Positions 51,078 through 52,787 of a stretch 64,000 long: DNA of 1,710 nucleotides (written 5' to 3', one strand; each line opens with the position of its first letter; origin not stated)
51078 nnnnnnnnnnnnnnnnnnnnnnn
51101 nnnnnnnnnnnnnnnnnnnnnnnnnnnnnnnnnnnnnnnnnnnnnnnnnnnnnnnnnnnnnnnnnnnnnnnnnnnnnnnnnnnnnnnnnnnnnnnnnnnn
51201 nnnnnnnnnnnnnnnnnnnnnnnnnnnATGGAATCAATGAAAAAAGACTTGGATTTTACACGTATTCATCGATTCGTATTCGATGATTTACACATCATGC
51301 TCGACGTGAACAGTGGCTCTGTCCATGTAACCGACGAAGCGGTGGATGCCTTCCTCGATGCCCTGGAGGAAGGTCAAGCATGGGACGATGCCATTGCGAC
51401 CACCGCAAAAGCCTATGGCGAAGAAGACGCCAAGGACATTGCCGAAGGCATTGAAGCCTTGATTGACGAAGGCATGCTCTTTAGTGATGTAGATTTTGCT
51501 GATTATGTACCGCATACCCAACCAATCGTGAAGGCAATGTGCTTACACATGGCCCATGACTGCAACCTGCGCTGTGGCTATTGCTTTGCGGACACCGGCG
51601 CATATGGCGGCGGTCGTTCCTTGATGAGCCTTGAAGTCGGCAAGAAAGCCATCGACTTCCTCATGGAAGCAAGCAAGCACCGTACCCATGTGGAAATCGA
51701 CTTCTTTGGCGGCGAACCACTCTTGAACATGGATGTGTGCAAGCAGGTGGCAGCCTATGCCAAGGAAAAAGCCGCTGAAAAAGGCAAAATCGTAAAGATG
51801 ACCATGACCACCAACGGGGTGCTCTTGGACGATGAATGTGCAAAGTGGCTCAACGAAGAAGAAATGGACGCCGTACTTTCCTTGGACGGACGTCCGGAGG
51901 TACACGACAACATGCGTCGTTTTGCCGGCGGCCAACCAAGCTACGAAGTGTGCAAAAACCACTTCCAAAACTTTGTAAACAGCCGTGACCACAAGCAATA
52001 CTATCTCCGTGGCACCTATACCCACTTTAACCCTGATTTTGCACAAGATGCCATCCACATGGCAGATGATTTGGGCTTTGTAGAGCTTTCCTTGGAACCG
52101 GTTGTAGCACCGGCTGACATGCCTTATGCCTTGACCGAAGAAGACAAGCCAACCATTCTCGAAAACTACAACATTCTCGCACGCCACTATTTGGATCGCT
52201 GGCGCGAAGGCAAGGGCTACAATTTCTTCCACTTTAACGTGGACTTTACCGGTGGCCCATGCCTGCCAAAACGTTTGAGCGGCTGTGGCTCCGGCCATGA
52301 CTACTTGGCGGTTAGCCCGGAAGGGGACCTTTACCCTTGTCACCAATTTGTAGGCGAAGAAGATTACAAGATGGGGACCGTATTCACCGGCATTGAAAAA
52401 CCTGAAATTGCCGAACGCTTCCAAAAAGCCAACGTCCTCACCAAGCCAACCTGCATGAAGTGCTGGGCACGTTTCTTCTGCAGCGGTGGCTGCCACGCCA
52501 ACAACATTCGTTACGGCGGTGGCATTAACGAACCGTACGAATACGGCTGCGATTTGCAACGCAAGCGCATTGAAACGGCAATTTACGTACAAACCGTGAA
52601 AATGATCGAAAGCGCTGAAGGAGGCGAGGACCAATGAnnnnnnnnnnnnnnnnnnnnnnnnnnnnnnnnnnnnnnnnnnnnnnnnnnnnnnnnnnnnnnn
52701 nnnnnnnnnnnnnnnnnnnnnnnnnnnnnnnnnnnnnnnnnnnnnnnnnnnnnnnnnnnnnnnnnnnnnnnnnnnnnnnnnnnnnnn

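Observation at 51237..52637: Orphan SCIFF-type radical SAM/SPASM maturase with no adjacent precursor peptide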

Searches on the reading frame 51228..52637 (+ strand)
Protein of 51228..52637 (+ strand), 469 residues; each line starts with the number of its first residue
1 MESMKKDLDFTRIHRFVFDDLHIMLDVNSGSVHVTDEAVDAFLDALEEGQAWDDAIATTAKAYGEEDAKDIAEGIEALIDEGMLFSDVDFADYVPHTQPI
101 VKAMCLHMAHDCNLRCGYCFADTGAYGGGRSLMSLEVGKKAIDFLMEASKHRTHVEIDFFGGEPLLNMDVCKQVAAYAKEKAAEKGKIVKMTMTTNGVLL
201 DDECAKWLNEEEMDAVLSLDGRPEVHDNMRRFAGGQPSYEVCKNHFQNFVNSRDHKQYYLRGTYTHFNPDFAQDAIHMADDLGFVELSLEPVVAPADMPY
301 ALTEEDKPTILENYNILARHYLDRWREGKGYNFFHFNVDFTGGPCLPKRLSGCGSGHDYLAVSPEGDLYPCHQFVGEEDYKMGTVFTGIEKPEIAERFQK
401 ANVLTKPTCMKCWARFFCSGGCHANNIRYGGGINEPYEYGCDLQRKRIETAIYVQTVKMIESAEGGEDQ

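Call 3: search_protein_families(library=ncbifam, proteins=[window:51237-52637:+], max_evalue=0.001)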
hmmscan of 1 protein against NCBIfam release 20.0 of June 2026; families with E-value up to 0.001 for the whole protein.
window:51237-52637:+ (466 aa): 69 families (the best 25 are shown)
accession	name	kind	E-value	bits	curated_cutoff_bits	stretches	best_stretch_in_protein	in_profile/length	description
TIGR03974.1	rSAM_six_Cys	equivalog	2e-179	597.2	425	1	10-452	1-449/451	thioether cross-link-forming SCIFF peptide maturase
NF040492.1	not_ScfB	exception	1.8e-147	491.8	855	1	8-452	2-448/450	ScfB-related radical SAM/SPASM orphan maturase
TIGR03906.1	quino_hemo_SAM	equivalog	1.3e-83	281.2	453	1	10-451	3-446/467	quinohemoprotein amine dehydrogenase maturation protein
TIGR04064.1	rSAM_nif11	equivalog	2.3e-78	264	518.7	1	10-452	4-433/459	nif11-like peptide radical SAM maturase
NF047865.1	rSAM_PapB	equivalog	2.7e-74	250.4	340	1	98-433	2-330/330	PapB family radical SAM/SPASM ranthipeptide maturase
TIGR04068.1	rSAM_ocin_clost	equivalog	1.6e-47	162.5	500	2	66-245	44-231/462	Cys-rich peptide radical SAM maturase CcpM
TIGR04280.1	geopep_mat_rSAM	hypoth_equivalog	2.5e-33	115.7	400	2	102-243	87-227/428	geopeptide radical SAM maturase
NF038170.1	lachnocin_rSAM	equivalog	2.4e-32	112.4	550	1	96-423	73-398/440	lachnocin radical SAM maturase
TIGR04115.1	rSAM_Cxxx_rpt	equivalog_domain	1.2e-30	107.2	350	1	99-450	2-358/359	radical SAM peptide maturase, CXXX-repeat target family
TIGR03978.1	rSAM_paired_1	equivalog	2e-30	106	370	1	105-285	89-266/466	His-Xaa-Ser system radical SAM maturase HxsB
NF038107.1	rSAM_NF038107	equivalog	7.7e-30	104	600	2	72-251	61-238/444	Cys-every-fifth radical SAM/SPASM peptide maturase CefB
TIGR03942.1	sulfatase_rSAM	equivalog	1.6e-29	103.1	349.45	1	105-429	7-334/363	anaerobic sulfatase maturase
NF041298.1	rSAM_mat_DynA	equivalog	4.1e-25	88.5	450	2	106-240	8-140/356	dynobactin maturation radical SAM/SPASM protein DynA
NF035951.1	rSAM_RumMC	equivalog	9.6e-25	87.2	720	1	98-249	111-262/510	RumMC family radical SAM sactipeptide maturase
TIGR04163.1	rSAM_cobopep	equivalog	1.9e-24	86.3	375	2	347-451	311-418/428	peptide-modifying radical SAM enzyme CbpB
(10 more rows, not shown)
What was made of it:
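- On ScfB, SCIFF thioether maturase (TIGR03974): 597.2 bits against a cutoff of 425, covering model positions 1-449 of 451 (call 3) 491.8 bits against a cutoff of 855 (call 3)
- On Anaerobic sulfatase maturase (TIGR03942): 103.1 bits against 349.45 (call 3).
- On QhpD, quinohemoprotein amine dehydrogenase maturase (TIGR03906): 281.2 bits against 453 (call 3)
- On PapB-type ranthipeptide maturase (NF047865): 250.4 bits against 340 (call 3)
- NCBI keeps a model for a ScfB-related orphan clade (NF040492, call 3). Secondary hits to QhpD (281 bits), PapB (250 bits) and anSME (103 bits) in call 3.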

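Call 4: search_protein_families(library=pfam, proteins=[window:51237-52637:+], max_evalue=0.01)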
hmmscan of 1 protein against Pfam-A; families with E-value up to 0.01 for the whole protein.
window:51237-52637:+ (466 aa): 3 families
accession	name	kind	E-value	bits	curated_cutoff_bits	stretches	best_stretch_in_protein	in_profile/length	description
PF04055.27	Radical_SAM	-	7.2e-13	49.5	29.5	1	107-228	5-122/166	Radical SAM superfamily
PF13353.11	Fer4_12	-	5.3e-12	46.6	22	1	102-222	8-119/137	4Fe-4S single cluster domain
PF13186.11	SPASM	-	0.00077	20.1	21.5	1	350-410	1-67/67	Iron-sulfur cluster-binding domain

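Call 6: find_homologous_proteins(query=window:51237-52637:+, max_evalue=1e-30)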
Query window:51237-52637:+ (466 aa): 8000 proteins with E <= 1e-30 among 8000 candidates; the best 120 are listed.
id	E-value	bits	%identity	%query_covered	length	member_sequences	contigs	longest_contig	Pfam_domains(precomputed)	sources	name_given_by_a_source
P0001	0.0e+0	1044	94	100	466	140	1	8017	PF04055.28,PF13353.12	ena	-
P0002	3.6e-276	934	82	99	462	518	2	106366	PF04055.28,PF13353.12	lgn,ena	-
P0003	2.6e-271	918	85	95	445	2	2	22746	PF04055.28,PF13353.12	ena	-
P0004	6.4e-265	897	80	98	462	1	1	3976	PF04055.28,PF13353.12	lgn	-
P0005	6.8e-261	884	78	100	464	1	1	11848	PF04055.28,PF13353.12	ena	-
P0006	2.2e-258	876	76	99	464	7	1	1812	PF04055.28,PF13353.12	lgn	-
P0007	1.7e-236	803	71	99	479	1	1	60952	PF04055.28,PF13353.12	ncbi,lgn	-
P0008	1.2e-234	797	70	99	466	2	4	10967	PF04055.28,PF13353.12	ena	-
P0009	1.0e-229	781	71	99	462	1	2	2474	PF04055.28,PF13353.12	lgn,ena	-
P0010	2.0e-228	777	85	81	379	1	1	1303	PF04055.28,PF13353.12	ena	-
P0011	2.0e-225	767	68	98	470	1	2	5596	PF04055.28,PF13353.12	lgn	-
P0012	2.6e-221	753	67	100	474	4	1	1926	PF04055.28,PF13353.12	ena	-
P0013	3.7e-216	736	67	98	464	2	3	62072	PF04055.28,PF13353.12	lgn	-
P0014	9.2e-213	725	66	98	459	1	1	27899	PF04055.28,PF13353.12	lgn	-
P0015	3.3e-212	723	67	99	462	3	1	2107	PF04055.28,PF13353.12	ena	-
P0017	4.8e-212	723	66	98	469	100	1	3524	PF04055.28,PF13353.12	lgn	-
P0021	7.5e-211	719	66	99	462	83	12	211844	PF04055.28,PF13353.12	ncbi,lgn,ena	-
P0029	1.0e-200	685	64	98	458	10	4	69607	PF04055.28,PF13353.12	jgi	-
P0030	2.9e-199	681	62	98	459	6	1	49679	PF04055.28,PF13353.12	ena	-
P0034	2.9e-197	674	62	97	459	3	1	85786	PF04055.28,PF13353.12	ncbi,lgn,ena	-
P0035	8.2e-197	673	63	97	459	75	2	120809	PF04055.28,PF13353.12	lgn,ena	-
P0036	2.5e-196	671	61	99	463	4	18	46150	PF04055.28,PF13353.12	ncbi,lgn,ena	-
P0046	5.3e-190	650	61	98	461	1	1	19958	PF13186.12,PF04055.28,PF13353.12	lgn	-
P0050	2.2e-186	638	61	98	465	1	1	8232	PF13186.12,PF04055.28,PF13353.12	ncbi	-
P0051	1.7e-185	635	59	98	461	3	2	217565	PF04055.28,PF13353.12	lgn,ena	-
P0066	3.2e-170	585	55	98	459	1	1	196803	PF04055.28,PF13353.12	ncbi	ncbi:MAG: thioether cross-link-forming SCIFF peptide maturase [Peptococcaceae bacterium]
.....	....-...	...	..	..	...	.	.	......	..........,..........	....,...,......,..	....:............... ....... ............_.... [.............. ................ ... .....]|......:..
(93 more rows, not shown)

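Call 7: find_encoding_contigs(protein=window:51228-52637:+, flank=10000, max_places=6)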
Protein window:51228-52637:+ (469 aa): no gene with exactly this product is on record in the collection.
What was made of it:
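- Tried and rejected: The 469-aa start variant (51228) is not on record in the collection (call 7).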

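Call 8: find_encoding_contigs(protein=P0002, flank=10000, max_places=2)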
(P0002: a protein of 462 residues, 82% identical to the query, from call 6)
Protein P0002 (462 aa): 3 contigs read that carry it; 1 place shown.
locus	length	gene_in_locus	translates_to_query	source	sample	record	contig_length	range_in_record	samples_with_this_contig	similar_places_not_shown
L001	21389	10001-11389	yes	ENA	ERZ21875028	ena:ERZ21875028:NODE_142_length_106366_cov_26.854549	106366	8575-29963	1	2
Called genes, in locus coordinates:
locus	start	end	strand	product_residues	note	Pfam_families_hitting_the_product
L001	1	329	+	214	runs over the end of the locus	PF08901:DUF1847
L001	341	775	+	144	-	PF00583:Acetyltransf_1, PF13673:Acetyltransf_10, PF13508:Acetyltransf_7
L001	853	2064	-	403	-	PF00180:Iso_dh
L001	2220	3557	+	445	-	PF02557:VanY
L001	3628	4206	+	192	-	PF04260:DUF436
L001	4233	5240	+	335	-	PF06161:DUF975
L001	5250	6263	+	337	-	PF00574:CLP_protease (faint), PF01972:SDH_protease (weak), PF25145:NfeD1b_N, PF01343:Peptidase_S49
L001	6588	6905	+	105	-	-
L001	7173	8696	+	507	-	PF00389:2-Hacid_dh (weak), PF02826:2-Hacid_dh_C, PF19304:PGDH_inter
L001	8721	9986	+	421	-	PF02403:Seryl_tRNA_N, PF00587:tRNA-synt_2b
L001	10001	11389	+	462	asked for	PF13353:Fer4_12, PF04055:Radical_SAM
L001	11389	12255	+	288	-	PF00800:PDT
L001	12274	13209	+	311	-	PF01565:FAD_binding_4, PF02873:MurB_C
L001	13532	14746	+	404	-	PF05684:DUF819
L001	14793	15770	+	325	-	PF01244:Peptidase_M19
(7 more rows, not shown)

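Call 9: find_encoding_contigs(protein=P0007, flank=10000, max_places=2)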
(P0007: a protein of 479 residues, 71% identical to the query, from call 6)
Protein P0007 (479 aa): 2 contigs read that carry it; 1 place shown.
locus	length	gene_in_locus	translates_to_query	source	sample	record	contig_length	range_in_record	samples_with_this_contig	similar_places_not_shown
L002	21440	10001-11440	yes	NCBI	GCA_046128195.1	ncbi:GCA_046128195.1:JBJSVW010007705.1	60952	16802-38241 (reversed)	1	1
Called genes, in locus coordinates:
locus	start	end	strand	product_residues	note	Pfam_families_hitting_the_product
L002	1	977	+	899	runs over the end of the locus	PF02120:Flg_hook (faint), PF04205:FMN_bind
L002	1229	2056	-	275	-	PF07833:Cu_amine_oxidN1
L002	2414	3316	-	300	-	PF00389:2-Hacid_dh, PF02826:2-Hacid_dh_C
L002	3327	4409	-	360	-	PF00266:Aminotran_5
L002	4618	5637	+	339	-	PF06161:DUF975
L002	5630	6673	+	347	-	PF25145:NfeD1b_N (weak), PF01343:Peptidase_S49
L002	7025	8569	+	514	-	PF00389:2-Hacid_dh, PF02826:2-Hacid_dh_C, PF19304:PGDH_inter (weak)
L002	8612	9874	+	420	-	PF02403:Seryl_tRNA_N, PF00587:tRNA-synt_2b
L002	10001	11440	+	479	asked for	PF04055:Radical_SAM, PF13353:Fer4_12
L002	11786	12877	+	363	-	PF01571:GCV_T, PF08669:GCV_T_C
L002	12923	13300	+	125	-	PF01597:GCV_H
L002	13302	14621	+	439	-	PF02347:GDC-P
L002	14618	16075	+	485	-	PF21478:GcvP2_C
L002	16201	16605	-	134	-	-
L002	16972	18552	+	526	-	PF01814:Hemerythrin (weak), PF13596:PAS_10, PF08984:DUF1858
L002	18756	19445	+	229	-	-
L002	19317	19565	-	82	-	-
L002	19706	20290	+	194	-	PF07467:BLIP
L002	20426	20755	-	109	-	-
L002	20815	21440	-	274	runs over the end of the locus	PF08543:Phos_pyr_kin, PF00294:PfkB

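Call 10: find_encoding_contigs(protein=P0021, flank=10000, max_places=3)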
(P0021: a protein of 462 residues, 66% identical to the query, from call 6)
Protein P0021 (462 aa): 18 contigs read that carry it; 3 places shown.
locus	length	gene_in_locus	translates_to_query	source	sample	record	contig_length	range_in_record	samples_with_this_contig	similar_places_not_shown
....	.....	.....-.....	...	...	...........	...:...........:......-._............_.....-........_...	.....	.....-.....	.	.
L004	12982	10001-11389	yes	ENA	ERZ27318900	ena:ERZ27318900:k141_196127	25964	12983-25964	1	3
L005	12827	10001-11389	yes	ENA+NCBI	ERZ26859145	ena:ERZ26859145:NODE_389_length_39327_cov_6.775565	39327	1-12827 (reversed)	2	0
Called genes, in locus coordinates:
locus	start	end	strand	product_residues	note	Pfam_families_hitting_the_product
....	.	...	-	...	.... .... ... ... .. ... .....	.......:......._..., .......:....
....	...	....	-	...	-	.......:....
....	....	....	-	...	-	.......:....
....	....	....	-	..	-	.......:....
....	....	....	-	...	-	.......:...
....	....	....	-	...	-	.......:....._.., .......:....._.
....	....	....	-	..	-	-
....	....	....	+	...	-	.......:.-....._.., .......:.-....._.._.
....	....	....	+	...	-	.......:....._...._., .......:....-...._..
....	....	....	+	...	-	-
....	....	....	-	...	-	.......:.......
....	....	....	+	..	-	-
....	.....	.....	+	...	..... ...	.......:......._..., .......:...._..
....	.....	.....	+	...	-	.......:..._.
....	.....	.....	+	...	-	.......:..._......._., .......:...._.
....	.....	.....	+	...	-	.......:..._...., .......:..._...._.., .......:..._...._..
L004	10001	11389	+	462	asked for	PF04055:Radical_SAM, PF13353:Fer4_12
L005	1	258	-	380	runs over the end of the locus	PF04055:Radical_SAM, PF06968:BATS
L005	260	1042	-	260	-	PF05690:ThiG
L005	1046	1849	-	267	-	PF00899:ThiF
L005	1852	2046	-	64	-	PF02597:ThiS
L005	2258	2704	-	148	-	PF00582:Usp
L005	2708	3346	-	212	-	PF01693:Cauli_VI, PF00075:RNase_H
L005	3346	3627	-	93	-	-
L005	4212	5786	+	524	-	PF00389:2-Hacid_dh, PF02826:2-Hacid_dh_C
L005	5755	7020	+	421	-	PF02403:Seryl_tRNA_N, PF00587:tRNA-synt_2b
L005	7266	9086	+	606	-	PF05738:Cna_B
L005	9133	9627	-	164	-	PF08974:DUF1877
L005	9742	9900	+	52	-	-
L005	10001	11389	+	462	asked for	PF04055:Radical_SAM, PF13353:Fer4_12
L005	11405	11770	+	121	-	PF01597:GCV_H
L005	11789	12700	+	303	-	PF01565:FAD_binding_4, PF02873:MurB_C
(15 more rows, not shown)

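Call 14: find_related_loci(query=window:51237-52637:+, collection=genome_contigs, flank=10000)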
Query window:51237-52637:+ (466 aa) in genome_contigs; peptide patterns used: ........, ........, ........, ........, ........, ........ (x = any residue, [..] = any of these).
119 stretches matched a pattern; 40 encode a relative of the query (tblastn E <= 1e-3); 40 distinct loci.
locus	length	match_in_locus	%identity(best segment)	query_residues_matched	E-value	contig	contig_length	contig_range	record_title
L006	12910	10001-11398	94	1-466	0e+0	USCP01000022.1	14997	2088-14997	uncultured Peptococcaceae bacterium isolate UMGS1590 genome assembly, contig: NODE_596_length_14997_cov_3.93977, whole g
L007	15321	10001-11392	85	1-465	0e+0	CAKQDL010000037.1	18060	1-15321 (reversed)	MAG: uncultured Peptococcaceae bacterium isolate REFINED_METABAT215_TOP10_CONTIGS_1500_ASSEMBLY_K77_MERGED__Hadza_PheChl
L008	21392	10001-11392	83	1-465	0e+0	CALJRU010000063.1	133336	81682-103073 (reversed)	MAG TPA_asm: uncultured Peptococcaceae bacterium isolate ERR1953520_bin.95_CONCOCT_v1.1_MAG genome assembly, contig: ERZ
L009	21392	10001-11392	82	1-465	0e+0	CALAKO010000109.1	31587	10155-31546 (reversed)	MAG TPA_asm: uncultured Peptococcaceae bacterium isolate SRR7658648_bin.69_CONCOCT_v1.1_MAG genome assembly, contig: ERZ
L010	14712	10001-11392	82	1-465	0e+0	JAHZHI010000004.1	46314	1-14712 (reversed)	MAG: Peptococcaceae bacterium isolate HRGM_Genome_3247 HRGM_Genome_3247_4, whole genome shotgun sequence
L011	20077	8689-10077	84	3-466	0e+0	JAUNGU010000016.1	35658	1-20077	MAG: Peptococcaceae bacterium isolate S27M_St_37 NODE_618_length_35658_cov_7.604640, whole genome shotgun sequence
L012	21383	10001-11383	82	1-461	0e+0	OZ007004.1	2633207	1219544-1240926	MAG: uncultured Peptococcaceae bacterium isolate 6732_HOM_VAC_s129.ctg000173l_hifiasm_large MAG genome assembly, chromos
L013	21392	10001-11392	81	1-465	0e+0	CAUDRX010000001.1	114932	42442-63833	MAG TPA_asm: uncultured Peptococcaceae bacterium isolate SRR18940290_bin.51_MetaWRAP_v1.3_MAG genome assembly, contig: E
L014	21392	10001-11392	80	1-465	0e+0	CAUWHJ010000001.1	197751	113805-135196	MAG: uncultured Peptococcaceae bacterium isolate SRS17165169__bin28 genome assembly, contig: SRS17165169_NODE_8_length_1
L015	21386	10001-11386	76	3-464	0e+0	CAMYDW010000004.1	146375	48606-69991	MAG TPA_asm: uncultured Peptococcaceae bacterium isolate SRR17635698_bin.14_metaWRAP_v1.3_MAG genome assembly, contig: E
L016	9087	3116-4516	66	2-466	0e+0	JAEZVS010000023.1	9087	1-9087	MAG: Bacillota bacterium isolate OH_PFB_133 k127_803840, whole genome shotgun sequence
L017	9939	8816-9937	81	1-374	0e+0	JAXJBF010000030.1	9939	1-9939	MAG: Peptococcaceae bacterium isolate DOME_MAG_11354 11354_W0105_k141_38073, whole genome shotgun sequence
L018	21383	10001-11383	66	2-464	0e+0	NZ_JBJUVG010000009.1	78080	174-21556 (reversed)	Peptococcus simiae strain M108 9, whole genome shotgun sequence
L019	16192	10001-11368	66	2-457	0e+0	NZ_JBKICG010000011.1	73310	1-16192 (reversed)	Peptococcus simiae strain M919-2/1 11, whole genome shotgun sequence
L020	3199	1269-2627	65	5-458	0e+0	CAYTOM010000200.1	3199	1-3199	MAG TPA_asm: uncultured Peptococcaceae bacterium isolate SRP313737_co1_131 genome assembly, contig: NODE_37506_length_31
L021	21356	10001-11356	62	5-457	0e+0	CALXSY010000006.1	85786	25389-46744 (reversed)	MAG: uncultured Clostridia bacterium isolate BRZ_HS__bin73 genome assembly, contig: BRZ_HS__NODE_397_length_85786_cov_14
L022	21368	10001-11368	52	2-449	4e-145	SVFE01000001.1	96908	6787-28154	MAG: Lachnospiraceae bacterium isolate SIG324 NODE_1238_length_96908_cov_2.978095, whole genome shotgun sequence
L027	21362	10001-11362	47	10-461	5e-134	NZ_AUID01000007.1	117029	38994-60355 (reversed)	Proteocatella sphenisci DSM 23131 G558DRAFT_scaffold00006.6_C, whole genome shotgun sequence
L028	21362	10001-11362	47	10-462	6e-133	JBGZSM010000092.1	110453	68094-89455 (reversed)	MAG: Filifactoraceae bacterium isolate D-73_MAG_2 D-73__152448, whole genome shotgun sequence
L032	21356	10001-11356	46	10-457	1e-131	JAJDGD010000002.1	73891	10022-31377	Ruminococcaceae bacterium OttesenSCG-928-O06 AH-928-O06_NODE_2, whole genome shotgun sequence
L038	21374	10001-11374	45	10-465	3e-127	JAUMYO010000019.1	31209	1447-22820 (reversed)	MAG: Peptostreptococcaceae bacterium isolate S17M_Sa_33 NODE_740_length_31209_cov_15.157251, whole genome shotgun sequen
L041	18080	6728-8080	45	10-464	4e-132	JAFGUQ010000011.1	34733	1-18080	MAG: Clostridia bacterium isolate ZodW_maxbin.207 k87_832022, whole genome shotgun sequence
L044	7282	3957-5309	42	10-464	1e-119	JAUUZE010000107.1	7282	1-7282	MAG: Clostridia bacterium isolate CSMAG_185 CSMAG_185_k127_3111264_length_7282_cov_22.4159, whole genome shotgun sequenc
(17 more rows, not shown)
